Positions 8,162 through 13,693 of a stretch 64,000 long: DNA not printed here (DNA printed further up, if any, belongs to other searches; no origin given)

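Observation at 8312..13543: The 1743-aa hybrid multi-kinase (STK-like, NTPase, TPR, GAF, histidine kinase) has an atypical catalytic loop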

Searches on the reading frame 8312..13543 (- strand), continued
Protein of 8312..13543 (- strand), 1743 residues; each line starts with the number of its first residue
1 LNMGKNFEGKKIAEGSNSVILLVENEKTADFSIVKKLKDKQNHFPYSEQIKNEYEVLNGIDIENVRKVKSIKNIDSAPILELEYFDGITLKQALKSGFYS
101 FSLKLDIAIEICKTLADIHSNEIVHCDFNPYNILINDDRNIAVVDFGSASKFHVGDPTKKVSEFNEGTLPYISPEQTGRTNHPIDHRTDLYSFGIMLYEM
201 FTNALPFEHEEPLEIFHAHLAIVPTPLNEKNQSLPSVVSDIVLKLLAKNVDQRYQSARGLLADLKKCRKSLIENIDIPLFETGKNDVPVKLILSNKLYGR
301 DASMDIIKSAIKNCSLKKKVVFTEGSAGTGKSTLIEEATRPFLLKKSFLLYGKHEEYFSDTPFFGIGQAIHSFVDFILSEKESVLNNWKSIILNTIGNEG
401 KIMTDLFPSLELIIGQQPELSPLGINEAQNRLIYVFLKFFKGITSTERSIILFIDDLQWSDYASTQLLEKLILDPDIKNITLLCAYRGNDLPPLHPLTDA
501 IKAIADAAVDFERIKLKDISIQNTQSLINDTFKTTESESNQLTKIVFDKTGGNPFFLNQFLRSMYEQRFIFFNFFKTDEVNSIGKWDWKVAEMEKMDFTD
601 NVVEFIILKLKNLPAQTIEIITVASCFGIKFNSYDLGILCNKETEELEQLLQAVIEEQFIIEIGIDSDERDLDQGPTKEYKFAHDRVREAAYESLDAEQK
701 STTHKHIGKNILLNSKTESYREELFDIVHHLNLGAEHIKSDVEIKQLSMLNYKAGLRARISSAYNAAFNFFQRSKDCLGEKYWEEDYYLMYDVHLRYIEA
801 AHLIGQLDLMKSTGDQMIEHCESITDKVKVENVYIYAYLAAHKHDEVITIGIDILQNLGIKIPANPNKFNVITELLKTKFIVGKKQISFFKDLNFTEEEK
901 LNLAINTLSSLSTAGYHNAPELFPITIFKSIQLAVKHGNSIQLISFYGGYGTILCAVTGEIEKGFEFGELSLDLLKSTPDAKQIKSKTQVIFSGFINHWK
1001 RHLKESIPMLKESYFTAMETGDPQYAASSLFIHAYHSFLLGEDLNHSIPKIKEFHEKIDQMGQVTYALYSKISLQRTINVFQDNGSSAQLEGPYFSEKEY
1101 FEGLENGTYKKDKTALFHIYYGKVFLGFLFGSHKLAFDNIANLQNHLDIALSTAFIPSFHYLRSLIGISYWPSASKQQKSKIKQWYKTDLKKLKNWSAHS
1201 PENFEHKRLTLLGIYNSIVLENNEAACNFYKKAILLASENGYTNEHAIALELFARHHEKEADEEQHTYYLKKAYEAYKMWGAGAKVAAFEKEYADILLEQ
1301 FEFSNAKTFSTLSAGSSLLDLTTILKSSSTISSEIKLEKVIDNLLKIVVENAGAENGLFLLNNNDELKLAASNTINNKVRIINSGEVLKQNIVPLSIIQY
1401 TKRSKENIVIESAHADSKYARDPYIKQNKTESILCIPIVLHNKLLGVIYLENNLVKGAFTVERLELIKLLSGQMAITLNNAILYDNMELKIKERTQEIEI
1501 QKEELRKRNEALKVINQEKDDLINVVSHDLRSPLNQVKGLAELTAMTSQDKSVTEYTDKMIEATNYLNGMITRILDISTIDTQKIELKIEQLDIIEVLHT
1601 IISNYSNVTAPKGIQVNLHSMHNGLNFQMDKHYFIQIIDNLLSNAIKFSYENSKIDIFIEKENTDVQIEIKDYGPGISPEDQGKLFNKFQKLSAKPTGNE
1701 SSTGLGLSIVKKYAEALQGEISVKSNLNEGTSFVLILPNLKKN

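Call 26: find_encoding_contigs(protein=P0005, flank=6000, max_places=2)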
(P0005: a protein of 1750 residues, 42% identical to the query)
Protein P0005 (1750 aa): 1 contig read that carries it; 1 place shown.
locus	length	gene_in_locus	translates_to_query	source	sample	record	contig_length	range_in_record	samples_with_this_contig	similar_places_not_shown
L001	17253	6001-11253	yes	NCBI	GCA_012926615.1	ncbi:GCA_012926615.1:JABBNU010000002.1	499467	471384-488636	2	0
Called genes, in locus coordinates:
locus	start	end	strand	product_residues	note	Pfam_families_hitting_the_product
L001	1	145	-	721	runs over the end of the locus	PF13620:CarboxypepD_reg, PF13715:CarbopepD_reg_2, PF07715:Plug (weak), PF00593:TonB_dep_Rec_b-barrel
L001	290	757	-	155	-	PF00583:Acetyltransf_1, PF13673:Acetyltransf_10, PF13508:Acetyltransf_7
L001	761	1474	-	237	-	PF00515:TPR_1 (faint), PF07719:TPR_2 (faint), PF13181:TPR_8 (faint)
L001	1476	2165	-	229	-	PF00702:Hydrolase, PF13419:HAD_2 (weak)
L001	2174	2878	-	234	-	-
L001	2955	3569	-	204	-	-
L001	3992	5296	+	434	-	PF09995:MPAB_Lcp_cat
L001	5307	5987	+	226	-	PF22497:DUF6989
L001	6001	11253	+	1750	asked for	PF00069:Pkinase, PF07714:PK_Tyr_Ser-Thr, PF03109:ABC1 (weak), PF13191:AAA_16, PF01590:GAF, PF13185:GAF_2 (weak), PF00512:HisKA, PF02518:HATPase_c, +2 more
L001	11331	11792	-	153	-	PF04266:ASCH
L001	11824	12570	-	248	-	PF03734:YkuD (weak)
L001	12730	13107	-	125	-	PF16231:DUF4890 (weak)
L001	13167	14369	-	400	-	PF03150:CCP_MauG, PF00034:Cytochrom_C (faint)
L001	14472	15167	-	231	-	PF04199:Cyclase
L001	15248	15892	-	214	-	-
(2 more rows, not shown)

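Call 27: find_encoding_contigs(protein=P0004, flank=6000, max_places=2)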
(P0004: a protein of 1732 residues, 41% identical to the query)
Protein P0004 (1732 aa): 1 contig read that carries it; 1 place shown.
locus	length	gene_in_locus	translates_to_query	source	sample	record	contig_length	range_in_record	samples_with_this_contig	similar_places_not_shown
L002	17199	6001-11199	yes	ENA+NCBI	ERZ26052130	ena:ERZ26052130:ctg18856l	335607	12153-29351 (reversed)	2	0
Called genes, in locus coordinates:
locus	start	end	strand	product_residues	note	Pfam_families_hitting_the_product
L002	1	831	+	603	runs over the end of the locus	PF00999:Na_H_Exchanger, PF02254:TrkA_N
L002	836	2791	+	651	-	-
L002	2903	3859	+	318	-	-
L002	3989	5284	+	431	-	PF09995:MPAB_Lcp_cat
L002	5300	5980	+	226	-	PF22497:DUF6989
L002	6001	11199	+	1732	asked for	PF00069:Pkinase, PF07714:PK_Tyr_Ser-Thr, PF17667:Pkinase_fungal (weak), PF13191:AAA_16, PF01590:GAF, PF13185:GAF_2, PF00512:HisKA, PF02518:HATPase_c, +1 more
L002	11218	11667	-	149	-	-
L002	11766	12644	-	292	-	PF00072:Response_reg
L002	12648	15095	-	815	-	PF13424:TPR_12 (weak), PF13424:TPR_12, PF17874:TPR_MalT, PF13424:TPR_12, PF17874:TPR_MalT (weak), PF13424:TPR_12 (weak), PF00512:HisKA (weak), PF02518:HATPase_c, +8 more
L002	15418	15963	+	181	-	PF01872:RibD_C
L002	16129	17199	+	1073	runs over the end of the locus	PF13620:CarboxypepD_reg, PF13715:CarbopepD_reg_2, PF25183:OMP_b-brl_4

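Call 28: find_encoding_contigs(protein=P0022, flank=6000, max_places=2)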
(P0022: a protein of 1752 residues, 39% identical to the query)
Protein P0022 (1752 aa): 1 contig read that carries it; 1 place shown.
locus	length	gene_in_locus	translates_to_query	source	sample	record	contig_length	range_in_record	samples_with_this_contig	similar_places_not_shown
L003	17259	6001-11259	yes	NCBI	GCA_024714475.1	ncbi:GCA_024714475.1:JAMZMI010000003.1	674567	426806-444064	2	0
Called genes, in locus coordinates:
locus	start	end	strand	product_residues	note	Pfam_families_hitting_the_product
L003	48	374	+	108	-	PF01022:HTH_5, PF12840:HTH_20, PF08279:HTH_11 (weak)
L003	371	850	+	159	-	PF08327:AHSA1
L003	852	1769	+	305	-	PF08327:AHSA1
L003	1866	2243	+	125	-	PF07681:DoxX (weak)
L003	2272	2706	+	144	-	PF00903:Glyoxalase, PF06983:3-dmu-9_3-mt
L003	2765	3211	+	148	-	PF06983:3-dmu-9_3-mt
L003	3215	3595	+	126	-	-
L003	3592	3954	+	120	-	PF08818:DUF1801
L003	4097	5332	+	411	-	PF09995:MPAB_Lcp_cat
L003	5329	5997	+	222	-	PF22497:DUF6989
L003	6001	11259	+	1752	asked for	PF00069:Pkinase, PF07714:PK_Tyr_Ser-Thr, PF03109:ABC1 (weak), PF13191:AAA_16, PF01590:GAF, PF13185:GAF_2, PF00512:HisKA, PF02518:HATPase_c, +2 more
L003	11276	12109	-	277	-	PF00582:Usp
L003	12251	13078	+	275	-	PF03544:TonB_C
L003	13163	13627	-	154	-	PF00582:Usp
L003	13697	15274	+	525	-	PF00989:PAS, PF08448:PAS_4 (faint), PF13188:PAS_8, PF13426:PAS_9, PF00512:HisKA, PF02518:HATPase_c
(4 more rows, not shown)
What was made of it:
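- Tried and rejected: Rejected (calls 26-28).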

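Call 53: list_cluster_members(proteins=[P0001])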
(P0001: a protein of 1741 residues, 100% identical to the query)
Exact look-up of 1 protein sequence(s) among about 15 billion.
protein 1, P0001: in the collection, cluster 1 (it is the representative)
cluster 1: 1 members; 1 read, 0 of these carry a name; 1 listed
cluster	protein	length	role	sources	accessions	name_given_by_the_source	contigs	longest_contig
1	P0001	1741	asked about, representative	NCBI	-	-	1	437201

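Call 82: search_protein_families(library=padloc, proteins=[window:8312-13537:-], max_evalue=0.001)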
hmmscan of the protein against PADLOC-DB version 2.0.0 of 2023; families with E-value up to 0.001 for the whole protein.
window:8312-13537:- (1741 aa): 33 families (the best 25 are shown)
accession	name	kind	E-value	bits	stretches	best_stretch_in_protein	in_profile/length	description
PDLC04042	PD-T4-6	-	5.9e-45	152.1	1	30-269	37-276/292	-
PDLC04060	PD-T4-6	-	5.7e-44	148.8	1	9-274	15-278/486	-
PDLC04047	PD-T4-6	-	2.7e-43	146.3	1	8-267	16-274/327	-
PDLC04138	mad6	-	5e-42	142.6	1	7-268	56-316/659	mads_6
PDLC04061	PD-T4-6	-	2.5e-37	127.6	1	74-271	93-289/510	-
PDLC04057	PD-T4-6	-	8.4e-36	121.9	1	47-265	54-270/443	-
PDLC04053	PD-T4-6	-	1e-35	121.7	1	32-267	39-273/311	-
PDLC04052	PD-T4-6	-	9.2e-34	115.5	1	76-266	88-277/496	-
PDLC04043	PD-T4-6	-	5.3e-33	112.8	1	66-264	80-276/452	-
PDLC04041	PD-T4-6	-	2.5e-32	110.7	1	9-264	35-292/443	-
PDLC04048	PD-T4-6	-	2.7e-32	110.5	1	49-265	59-272/354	-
PDLC04040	PD-T4-6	-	6.2e-31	105.7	1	76-265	78-265/547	-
PDLC04054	PD-T4-6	-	1.8e-29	101.3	1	73-263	83-271/347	-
PDLC04039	PD-T4-6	-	6.3e-28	96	1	43-263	56-273/458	-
PDLC01088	C3a189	-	8.2e-26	88.8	1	50-253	46-249/840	kinase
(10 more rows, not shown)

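Call 83: find_encoding_contigs(protein=P0036, flank=5000, max_places=1)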
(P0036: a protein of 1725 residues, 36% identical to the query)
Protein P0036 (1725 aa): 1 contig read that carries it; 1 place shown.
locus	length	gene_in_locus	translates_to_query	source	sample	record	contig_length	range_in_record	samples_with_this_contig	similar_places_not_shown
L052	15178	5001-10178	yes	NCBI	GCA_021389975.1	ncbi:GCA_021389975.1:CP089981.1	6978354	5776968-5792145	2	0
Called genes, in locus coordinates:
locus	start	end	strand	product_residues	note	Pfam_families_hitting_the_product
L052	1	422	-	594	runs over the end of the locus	-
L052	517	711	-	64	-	-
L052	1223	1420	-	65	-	-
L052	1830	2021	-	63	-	PF00313:CSD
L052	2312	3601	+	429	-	PF09995:MPAB_Lcp_cat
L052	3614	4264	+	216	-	PF22497:DUF6989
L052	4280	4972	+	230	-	PF25129:Pyr4-TMTC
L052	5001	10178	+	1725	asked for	PF00069:Pkinase, PF01163:RIO1 (weak), PF07714:PK_Tyr_Ser-Thr, PF13191:AAA_16, PF01590:GAF, PF13185:GAF_2, PF00512:HisKA, PF02518:HATPase_c, +2 more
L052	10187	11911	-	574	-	PF00270:DEAD, PF04851:ResIII (weak), PF00271:Helicase_C, PF28538:Helicase_helical (weak), PF03880:DbpA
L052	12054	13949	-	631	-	PF07719:TPR_2 (faint), PF13374:TPR_10 (faint), PF17874:TPR_MalT (faint), PF13424:TPR_12 (weak), PF13424:TPR_12 (weak), PF00512:HisKA (weak), PF02518:HATPase_c, PF13589:HATPase_c_3 (weak), +3 more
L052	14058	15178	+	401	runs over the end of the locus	PF05559:DUF763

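Call 84: find_encoding_contigs(protein=P0030, flank=5000, max_places=1)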
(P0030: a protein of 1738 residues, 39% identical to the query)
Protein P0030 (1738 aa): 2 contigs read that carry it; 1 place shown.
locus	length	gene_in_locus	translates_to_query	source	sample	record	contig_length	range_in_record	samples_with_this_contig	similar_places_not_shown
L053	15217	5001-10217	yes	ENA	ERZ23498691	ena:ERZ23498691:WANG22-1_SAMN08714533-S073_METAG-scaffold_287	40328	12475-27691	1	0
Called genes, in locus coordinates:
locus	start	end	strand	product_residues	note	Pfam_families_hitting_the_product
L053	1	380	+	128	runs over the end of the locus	PF03965:Penicillinase_R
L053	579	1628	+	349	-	PF05569:Peptidase_M56, PF03544:TonB_C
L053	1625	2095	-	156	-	-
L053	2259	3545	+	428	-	PF09995:MPAB_Lcp_cat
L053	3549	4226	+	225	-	PF22497:DUF6989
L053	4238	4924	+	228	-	PF25129:Pyr4-TMTC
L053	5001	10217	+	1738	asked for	PF00069:Pkinase, PF07714:PK_Tyr_Ser-Thr, PF03109:ABC1, PF13191:AAA_16, PF01590:GAF, PF13185:GAF_2, PF00512:HisKA, PF02518:HATPase_c, +1 more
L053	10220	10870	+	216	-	PF01841:Transglut_core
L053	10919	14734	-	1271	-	PF02012:BNR (faint), PF15902:Sortilin-Vps10, PF18962:Por_Secre_tail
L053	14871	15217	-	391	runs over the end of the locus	PF14559:TPR_19 (faint), PF13371:TPR_9 (faint), PF13424:TPR_12 (faint), PF13428:TPR_14 (faint), PF13432:TPR_16 (weak), PF00515:TPR_1 (weak), PF07719:TPR_2 (weak), PF13181:TPR_8 (weak), +4 more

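Call 85: find_encoding_contigs(protein=P0008, flank=5000, max_places=1)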
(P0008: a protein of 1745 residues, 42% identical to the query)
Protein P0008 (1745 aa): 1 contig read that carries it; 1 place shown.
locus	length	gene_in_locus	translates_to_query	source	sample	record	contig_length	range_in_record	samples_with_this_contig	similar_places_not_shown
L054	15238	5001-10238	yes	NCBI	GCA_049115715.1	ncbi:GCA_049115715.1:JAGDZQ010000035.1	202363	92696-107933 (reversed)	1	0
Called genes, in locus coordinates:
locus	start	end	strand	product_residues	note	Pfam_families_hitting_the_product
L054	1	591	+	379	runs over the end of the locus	PF01053:Cys_Met_Meta_PP, PF00266:Aminotran_5 (weak), PF00155:Aminotran_1_2 (weak)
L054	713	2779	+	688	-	-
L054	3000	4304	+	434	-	PF09995:MPAB_Lcp_cat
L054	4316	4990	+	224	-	PF22497:DUF6989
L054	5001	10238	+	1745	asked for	PF00069:Pkinase, PF07714:PK_Tyr_Ser-Thr, PF03109:ABC1 (weak), PF13191:AAA_16, PF01590:GAF, PF13185:GAF_2 (weak), PF00512:HisKA, PF02518:HATPase_c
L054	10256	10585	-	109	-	PF01638:HxlR, PF01022:HTH_5 (weak)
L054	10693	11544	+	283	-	PF01370:Epimerase (faint), PF05368:NmrA, PF13460:NAD_binding_10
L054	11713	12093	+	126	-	PF03965:Penicillinase_R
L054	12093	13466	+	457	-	PF05569:Peptidase_M56, PF01551:Peptidase_M23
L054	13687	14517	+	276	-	PF02900:LigB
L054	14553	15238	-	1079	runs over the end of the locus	PF13385:Laminin_G_3, PF18962:Por_Secre_tail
